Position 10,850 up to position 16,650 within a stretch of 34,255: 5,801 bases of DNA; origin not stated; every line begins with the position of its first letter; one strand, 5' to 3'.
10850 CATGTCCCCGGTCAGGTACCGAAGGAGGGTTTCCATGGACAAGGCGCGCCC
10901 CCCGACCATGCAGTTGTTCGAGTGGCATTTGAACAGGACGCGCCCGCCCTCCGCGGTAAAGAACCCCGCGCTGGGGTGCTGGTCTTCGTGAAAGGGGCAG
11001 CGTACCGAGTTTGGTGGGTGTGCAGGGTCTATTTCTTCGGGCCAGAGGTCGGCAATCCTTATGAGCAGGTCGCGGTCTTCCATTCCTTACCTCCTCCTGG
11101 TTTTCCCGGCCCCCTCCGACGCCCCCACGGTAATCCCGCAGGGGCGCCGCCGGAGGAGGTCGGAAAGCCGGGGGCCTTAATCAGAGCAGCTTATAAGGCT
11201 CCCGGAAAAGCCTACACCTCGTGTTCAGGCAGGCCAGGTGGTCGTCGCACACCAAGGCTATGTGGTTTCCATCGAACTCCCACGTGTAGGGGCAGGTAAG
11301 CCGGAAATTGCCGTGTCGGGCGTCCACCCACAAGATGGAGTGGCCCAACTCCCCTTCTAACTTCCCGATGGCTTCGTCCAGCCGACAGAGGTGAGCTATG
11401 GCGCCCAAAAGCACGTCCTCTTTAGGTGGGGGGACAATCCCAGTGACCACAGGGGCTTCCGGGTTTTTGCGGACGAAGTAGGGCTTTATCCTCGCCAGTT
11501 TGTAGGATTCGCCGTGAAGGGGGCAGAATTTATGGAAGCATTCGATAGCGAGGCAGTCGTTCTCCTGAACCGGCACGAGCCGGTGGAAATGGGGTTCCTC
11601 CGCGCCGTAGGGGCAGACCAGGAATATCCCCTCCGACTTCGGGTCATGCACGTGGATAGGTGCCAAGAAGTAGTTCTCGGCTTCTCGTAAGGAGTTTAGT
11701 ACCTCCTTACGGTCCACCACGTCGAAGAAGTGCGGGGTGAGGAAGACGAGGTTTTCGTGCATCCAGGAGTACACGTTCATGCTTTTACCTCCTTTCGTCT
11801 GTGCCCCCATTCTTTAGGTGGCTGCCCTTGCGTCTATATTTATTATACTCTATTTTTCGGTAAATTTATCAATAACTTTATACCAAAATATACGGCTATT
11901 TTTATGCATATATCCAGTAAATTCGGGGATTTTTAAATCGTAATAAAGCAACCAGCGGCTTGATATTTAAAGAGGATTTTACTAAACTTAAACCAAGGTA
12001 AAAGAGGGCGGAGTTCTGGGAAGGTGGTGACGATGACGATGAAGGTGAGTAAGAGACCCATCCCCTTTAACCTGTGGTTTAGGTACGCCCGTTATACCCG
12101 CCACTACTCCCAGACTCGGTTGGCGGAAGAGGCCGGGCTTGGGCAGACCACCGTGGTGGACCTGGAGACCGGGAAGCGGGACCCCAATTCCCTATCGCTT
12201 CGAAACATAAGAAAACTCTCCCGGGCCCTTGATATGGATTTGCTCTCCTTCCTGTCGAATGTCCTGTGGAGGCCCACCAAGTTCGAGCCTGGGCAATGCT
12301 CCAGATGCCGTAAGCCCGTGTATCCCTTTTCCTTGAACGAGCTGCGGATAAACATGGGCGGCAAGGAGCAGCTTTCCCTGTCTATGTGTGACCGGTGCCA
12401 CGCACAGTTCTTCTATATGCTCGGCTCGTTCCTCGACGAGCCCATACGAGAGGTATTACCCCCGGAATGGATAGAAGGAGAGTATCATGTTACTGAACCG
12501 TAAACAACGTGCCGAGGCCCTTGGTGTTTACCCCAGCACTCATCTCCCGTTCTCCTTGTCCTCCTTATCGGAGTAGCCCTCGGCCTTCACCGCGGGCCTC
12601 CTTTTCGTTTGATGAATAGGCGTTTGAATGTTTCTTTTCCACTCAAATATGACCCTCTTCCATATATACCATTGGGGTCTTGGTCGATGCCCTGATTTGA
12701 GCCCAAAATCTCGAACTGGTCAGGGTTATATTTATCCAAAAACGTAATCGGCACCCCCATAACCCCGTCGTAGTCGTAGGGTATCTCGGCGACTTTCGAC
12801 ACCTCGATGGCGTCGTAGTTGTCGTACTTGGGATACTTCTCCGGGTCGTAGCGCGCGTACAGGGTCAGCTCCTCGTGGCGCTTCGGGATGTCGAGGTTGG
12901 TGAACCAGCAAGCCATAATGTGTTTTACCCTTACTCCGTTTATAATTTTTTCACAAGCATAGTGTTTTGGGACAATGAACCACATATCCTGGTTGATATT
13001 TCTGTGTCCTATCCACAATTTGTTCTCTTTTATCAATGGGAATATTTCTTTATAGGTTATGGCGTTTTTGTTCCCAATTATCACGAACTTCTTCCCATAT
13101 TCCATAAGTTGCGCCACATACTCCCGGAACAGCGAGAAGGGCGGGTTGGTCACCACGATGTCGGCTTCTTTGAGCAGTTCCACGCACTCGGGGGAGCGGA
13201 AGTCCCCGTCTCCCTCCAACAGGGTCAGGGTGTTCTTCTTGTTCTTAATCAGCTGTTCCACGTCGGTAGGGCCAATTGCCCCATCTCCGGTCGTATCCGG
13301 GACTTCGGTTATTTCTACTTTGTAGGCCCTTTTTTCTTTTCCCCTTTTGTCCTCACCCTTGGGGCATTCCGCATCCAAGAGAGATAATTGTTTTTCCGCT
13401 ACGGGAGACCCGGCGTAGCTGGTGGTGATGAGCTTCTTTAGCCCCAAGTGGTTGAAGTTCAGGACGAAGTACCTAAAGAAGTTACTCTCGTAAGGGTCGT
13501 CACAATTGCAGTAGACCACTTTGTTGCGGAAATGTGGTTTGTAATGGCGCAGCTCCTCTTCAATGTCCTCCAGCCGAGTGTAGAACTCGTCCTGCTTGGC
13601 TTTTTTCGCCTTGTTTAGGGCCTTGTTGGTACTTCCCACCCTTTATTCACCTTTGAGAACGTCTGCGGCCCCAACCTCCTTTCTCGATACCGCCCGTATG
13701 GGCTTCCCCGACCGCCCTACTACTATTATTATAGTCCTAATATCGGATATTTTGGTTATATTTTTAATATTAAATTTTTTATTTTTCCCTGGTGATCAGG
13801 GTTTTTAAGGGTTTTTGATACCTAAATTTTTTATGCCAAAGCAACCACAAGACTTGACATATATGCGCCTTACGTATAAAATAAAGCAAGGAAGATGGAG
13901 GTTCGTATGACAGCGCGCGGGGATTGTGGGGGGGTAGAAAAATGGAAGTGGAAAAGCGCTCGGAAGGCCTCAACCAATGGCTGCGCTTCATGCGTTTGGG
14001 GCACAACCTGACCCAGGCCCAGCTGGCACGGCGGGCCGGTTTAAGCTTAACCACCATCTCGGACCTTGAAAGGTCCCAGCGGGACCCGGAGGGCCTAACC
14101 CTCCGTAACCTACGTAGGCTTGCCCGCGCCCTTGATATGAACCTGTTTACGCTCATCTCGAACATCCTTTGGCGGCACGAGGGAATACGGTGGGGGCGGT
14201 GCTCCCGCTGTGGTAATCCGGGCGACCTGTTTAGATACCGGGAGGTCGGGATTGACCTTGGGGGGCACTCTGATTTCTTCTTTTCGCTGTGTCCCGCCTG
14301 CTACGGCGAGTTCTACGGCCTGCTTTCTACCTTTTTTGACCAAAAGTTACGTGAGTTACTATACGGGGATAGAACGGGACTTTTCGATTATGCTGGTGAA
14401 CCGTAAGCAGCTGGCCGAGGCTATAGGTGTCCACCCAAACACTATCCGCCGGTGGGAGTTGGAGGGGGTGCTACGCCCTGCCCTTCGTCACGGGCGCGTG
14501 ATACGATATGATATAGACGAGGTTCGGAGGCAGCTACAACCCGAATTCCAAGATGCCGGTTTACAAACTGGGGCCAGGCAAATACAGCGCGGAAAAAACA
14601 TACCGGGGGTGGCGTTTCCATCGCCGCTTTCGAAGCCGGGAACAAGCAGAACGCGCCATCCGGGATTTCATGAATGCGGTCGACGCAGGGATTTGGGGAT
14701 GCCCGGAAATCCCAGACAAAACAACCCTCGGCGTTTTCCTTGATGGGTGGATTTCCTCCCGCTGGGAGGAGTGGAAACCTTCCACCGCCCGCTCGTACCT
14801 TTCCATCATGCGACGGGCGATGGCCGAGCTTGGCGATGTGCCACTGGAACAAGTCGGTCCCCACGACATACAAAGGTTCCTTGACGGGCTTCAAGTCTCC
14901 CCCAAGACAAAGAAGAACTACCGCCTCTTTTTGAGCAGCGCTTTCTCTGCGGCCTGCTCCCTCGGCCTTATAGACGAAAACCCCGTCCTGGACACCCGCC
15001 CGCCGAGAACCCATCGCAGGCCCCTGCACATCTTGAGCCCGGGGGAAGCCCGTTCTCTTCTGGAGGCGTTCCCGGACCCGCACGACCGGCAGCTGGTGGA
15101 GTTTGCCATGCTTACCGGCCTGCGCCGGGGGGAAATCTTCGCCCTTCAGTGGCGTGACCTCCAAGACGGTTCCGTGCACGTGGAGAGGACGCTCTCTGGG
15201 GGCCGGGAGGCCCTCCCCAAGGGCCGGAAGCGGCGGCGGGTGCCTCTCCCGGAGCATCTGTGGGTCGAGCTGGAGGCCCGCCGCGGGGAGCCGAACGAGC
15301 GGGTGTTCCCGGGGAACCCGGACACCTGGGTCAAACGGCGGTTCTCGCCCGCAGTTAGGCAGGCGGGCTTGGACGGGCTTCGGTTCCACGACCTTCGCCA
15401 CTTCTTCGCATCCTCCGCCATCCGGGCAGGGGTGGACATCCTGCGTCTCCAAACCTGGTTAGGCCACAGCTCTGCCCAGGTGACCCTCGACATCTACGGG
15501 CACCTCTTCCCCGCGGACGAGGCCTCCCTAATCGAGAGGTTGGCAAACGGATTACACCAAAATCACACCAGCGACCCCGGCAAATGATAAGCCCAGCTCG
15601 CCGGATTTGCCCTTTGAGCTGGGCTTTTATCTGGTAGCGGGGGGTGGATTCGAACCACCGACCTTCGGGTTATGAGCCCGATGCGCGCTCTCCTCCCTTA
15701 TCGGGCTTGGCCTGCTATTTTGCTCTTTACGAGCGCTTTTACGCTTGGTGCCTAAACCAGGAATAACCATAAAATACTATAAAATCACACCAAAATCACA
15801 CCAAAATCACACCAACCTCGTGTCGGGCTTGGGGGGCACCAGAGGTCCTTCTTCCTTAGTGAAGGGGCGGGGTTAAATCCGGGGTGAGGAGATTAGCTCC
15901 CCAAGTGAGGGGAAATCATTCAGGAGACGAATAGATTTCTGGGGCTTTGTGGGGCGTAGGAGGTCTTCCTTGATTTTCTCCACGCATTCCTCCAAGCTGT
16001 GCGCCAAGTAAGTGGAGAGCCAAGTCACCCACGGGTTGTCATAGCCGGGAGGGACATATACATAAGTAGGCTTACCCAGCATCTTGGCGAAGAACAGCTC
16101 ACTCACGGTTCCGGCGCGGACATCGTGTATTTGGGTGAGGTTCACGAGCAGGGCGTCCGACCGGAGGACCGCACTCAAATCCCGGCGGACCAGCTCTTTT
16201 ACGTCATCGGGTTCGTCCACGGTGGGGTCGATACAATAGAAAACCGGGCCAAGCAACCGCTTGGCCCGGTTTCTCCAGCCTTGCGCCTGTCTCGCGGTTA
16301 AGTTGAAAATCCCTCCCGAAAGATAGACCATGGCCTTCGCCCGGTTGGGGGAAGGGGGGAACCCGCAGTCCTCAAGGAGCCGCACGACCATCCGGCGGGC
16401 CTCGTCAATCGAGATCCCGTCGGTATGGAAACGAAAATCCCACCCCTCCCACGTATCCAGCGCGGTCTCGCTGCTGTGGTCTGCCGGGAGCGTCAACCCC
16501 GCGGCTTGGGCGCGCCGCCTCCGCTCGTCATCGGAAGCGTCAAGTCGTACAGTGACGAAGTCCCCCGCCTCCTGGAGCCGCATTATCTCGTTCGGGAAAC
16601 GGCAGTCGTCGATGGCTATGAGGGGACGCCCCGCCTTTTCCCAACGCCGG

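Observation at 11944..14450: Duplicated promoter + HTH regulator + xis module bracketing a low-GC orphan methyltransferase; the first xis copy is a frameshifted stump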

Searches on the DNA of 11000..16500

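Call 22: search_rna_families(source=window, start=11000, end=16500, threshold=evalue, max_evalue=1)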
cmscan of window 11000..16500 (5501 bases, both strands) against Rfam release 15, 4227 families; matches with E-value up to 1: 2.
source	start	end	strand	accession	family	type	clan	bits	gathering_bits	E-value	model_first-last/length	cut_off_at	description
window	15635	15698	-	RF00005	tRNA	Gene; tRNA;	CL00001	37.5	29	2.3e-05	1-71/71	no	tRNA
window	16240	16273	-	RF04029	mir-8521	Gene; miRNA;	-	23.5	80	0.14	14-54/68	no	mir-8521 microRNA precursor family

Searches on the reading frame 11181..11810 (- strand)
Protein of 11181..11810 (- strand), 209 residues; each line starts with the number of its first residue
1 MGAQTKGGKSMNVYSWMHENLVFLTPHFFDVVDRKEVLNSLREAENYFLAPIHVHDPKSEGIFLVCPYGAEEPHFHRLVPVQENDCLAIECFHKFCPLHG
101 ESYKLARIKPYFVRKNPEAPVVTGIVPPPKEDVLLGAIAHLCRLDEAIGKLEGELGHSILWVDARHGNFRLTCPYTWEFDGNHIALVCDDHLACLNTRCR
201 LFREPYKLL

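Call 11: search_protein_families(library=pfam, proteins=[window:11181-11810:-], max_evalue=0.01)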
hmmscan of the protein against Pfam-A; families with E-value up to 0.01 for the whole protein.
window:11181-11810:- (209 aa): 0 families

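Call 12: search_protein_families(library=phrogs, proteins=[window:11181-11810:-], max_evalue=0.01)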
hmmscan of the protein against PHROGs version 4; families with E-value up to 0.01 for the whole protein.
window:11181-11810:- (209 aa): 0 families

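Call 45: find_related_loci(query=window:11181-11780:-, collection=viral_contigs, flank=8000)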
Query window:11181-11780:- (199 aa) in viral_contigs; peptide patterns used: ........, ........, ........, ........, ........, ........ (x = any residue, [..] = any of these).
3 stretches matched a pattern, but none encodes a relative of the query by tblastn (E <= 1e-3).

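Call 65: search_protein_families(library=pfam, proteins=[window:11181-11780:-], max_evalue=1)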
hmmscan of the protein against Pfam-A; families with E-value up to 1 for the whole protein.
window:11181-11780:- (199 aa): 1 family
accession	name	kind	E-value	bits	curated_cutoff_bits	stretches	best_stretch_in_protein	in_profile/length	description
PF21164.2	Dumpy_DPY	-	0.17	12.4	27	1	178-190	10-22/24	Dumpy, DPY module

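Call 66: search_protein_families(library=padloc, proteins=[window:11181-11780:-], max_evalue=0.001)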
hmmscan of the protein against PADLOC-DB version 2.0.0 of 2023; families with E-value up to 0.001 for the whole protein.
window:11181-11780:- (199 aa): 0 families

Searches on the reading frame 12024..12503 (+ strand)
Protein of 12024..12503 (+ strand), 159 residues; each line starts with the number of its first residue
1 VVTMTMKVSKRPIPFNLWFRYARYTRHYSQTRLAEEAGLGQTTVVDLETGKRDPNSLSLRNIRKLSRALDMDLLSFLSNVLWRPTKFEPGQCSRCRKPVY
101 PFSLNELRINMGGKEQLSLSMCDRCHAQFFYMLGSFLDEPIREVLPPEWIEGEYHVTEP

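Call 11: search_protein_families(library=pfam, proteins=[window:12024-12503:+], max_evalue=0.01)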
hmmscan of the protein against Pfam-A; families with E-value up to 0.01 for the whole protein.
window:12024-12503:+ (159 aa): 3 families
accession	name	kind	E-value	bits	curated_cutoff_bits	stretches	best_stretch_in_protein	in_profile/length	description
PF01381.28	HTH_3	-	1.1e-07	32.2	23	1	25-73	7-52/55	Helix-turn-helix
PF13443.12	HTH_26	-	0.00026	21.6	22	1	26-72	9-53/63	Cro/C1-type HTH DNA-binding domain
PF13560.12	HTH_31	-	0.001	19.8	27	1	23-72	10-57/64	Helix-turn-helix domain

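Call 12: search_protein_families(library=phrogs, proteins=[window:12024-12503:+], max_evalue=0.01)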
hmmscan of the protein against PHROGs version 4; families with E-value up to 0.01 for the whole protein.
window:12024-12503:+ (159 aa): 13 families
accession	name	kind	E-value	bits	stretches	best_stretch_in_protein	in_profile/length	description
phrog_8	-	transcription regulation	1.1e-06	29.3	1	9-78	163-217/346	transcriptional regulator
phrog_5823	-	transcription regulation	1.4e-06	28.7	1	20-86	12-76/404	transcriptional regulator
phrog_4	-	transcription regulation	4.1e-06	27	1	19-77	141-192/400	transcriptional repressor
phrog_3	-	transcription regulation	1.3e-05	26.2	1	4-76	78-148/430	transcriptional repressor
phrog_1373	-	transcription regulation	5.8e-05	24.1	1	22-75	71-121/166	transcriptional regulator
phrog_13730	-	transcription regulation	6.6e-05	23.6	1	25-73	25-73/133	transcriptional repressor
phrog_6831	-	transcription regulation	0.00011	23.1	1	28-67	19-59/68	transcriptional regulator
phrog_2439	-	transcription regulation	0.00041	20.3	1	21-79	14-69/367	transcriptional regulator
phrog_2967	-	transcription regulation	0.00045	20.8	1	19-72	15-65/225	transcriptional regulator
phrog_2104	-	unknown function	0.0007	20.8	1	20-62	45-87/103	-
phrog_1529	-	unknown function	0.00095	20.3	1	28-66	19-57/209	-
phrog_7241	-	transcription regulation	0.0062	17.6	1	23-70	70-114/122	transcriptional regulator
phrog_38027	-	transcription regulation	0.0097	16.9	0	20-73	74-124/143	transcriptional repressor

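Call 66: search_protein_families(library=padloc, proteins=[window:12039-12503:+], max_evalue=0.001)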
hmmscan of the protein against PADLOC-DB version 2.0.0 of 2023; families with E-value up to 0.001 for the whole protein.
window:12039-12503:+ (154 aa): 9 families
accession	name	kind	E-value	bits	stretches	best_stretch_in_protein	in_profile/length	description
PDLC02926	HTH_VI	-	3.2e-08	31.7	1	14-71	6-60/92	-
PDLC03665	Control_protein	-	1.3e-06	26.6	1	21-73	21-70/77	control protein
PDLC03666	Control_protein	-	1.7e-05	23.2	1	19-68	16-62/77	control protein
PDLC03949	RmrA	-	5e-05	20.3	1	14-68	7-58/363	-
PDLC03946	RmrA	-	9.8e-05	19.2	1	15-69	8-59/357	-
PDLC03954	RmrA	-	0.00027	18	1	15-75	16-73/380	-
PDLC04142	capH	-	0.00034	19.6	1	14-72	11-65/103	capH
PDLC03664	Control_protein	-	0.00049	18.5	1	14-67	18-68/74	control protein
PDLC03947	RmrA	-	0.00075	16.4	1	14-67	16-66/383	-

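Call 67: search_protein_families(library=ncbifam, proteins=[window:12039-12503:+], max_evalue=0.001)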
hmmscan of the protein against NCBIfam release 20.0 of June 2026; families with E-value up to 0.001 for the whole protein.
window:12039-12503:+ (154 aa): 1 family
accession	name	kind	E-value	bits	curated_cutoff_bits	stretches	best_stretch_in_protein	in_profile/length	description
TIGR03070.1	couple_hipB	subfamily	2.7e-07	30.4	71.65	1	15-65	8-55/58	type II toxin-antitoxin system Y4mF family antitoxin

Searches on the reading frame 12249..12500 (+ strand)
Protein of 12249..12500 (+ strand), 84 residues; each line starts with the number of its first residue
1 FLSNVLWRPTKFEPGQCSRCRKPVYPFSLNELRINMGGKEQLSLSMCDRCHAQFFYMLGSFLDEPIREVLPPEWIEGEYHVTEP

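Call 65: search_protein_families(library=pfam, proteins=[window:12249-12500:+], max_evalue=1)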
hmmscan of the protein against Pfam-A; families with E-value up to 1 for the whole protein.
seq(84 aa): 4 families
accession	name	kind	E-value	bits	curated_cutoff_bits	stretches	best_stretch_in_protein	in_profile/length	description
PF18439.7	zf_UBZ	-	0.03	14.4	25.6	0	16-31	4-19/32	Ubiquitin-Binding Zinc Finger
PF01753.24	zf-MYND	-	0.041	14.4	22.7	0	38-54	5-21/39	MYND finger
PF14522.11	Cytochrome_C7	-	0.057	13.7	24.8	1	15-53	14-50/67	Cytochrome c7 and related cytochrome c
PF24734.1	DUF7685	-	0.1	13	27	1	16-51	1-32/43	Domain of unknown function (DUF7685)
